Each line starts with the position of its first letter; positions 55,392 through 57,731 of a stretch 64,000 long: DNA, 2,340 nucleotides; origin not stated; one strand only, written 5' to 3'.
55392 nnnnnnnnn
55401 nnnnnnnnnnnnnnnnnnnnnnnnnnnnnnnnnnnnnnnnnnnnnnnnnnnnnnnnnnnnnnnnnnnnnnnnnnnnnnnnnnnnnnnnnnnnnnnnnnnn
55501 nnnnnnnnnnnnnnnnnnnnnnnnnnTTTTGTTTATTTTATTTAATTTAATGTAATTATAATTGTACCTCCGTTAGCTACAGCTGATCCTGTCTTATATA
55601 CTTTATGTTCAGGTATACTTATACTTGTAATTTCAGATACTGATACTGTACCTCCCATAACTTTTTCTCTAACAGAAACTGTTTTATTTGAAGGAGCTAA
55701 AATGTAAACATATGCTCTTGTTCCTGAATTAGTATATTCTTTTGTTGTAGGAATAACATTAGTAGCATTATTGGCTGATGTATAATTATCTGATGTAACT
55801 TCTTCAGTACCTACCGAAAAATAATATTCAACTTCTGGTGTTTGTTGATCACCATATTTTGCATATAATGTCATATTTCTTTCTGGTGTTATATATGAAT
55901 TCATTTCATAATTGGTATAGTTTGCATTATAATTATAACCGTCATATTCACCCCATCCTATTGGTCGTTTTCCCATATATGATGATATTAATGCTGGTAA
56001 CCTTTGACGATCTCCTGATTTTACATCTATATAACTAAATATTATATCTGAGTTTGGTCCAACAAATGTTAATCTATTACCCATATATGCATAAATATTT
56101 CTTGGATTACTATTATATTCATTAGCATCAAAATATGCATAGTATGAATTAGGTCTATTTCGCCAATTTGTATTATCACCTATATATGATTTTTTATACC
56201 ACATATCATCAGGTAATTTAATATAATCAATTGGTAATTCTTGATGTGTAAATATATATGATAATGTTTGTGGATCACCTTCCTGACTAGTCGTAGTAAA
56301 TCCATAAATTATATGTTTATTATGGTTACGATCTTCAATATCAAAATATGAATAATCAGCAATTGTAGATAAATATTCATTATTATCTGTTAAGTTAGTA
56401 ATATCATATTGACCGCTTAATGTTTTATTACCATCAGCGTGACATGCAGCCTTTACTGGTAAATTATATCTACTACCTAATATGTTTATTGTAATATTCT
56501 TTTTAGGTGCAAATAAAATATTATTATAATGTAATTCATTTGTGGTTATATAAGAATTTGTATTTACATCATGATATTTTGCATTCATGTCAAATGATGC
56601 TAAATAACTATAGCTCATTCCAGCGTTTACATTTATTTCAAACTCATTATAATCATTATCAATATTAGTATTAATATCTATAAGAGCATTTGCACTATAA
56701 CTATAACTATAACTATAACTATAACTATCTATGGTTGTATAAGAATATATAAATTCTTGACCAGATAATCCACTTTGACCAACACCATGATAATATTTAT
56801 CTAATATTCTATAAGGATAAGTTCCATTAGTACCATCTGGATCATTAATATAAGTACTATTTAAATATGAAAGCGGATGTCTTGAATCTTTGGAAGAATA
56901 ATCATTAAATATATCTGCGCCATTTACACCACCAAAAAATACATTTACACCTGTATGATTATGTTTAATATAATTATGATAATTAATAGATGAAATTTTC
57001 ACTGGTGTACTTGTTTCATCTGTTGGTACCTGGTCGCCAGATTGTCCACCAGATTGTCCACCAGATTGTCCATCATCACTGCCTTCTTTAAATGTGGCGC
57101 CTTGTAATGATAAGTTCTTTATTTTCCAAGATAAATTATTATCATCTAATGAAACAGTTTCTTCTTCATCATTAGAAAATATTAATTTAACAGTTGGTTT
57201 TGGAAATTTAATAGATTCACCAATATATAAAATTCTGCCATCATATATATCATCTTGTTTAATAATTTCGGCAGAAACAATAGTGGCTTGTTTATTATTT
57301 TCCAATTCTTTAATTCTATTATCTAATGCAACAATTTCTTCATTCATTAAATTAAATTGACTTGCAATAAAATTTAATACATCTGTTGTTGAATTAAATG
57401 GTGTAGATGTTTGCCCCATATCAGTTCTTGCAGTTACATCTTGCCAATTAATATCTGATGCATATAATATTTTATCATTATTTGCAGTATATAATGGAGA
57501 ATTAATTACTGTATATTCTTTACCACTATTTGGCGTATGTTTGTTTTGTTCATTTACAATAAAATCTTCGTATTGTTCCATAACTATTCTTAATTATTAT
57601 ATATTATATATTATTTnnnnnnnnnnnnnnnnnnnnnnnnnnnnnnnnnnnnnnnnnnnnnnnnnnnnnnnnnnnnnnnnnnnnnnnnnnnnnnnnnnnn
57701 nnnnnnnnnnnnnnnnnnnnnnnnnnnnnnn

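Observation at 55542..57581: In-frame simple-sequence repeats inside a putative tail-fibre-like gene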

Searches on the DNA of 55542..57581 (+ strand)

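Call 4: search_dna_similar(query=window:55542-57581:+, collection=phages, mode=near, max_rows=40)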
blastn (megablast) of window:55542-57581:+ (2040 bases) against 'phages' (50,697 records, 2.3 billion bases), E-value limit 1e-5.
No match.
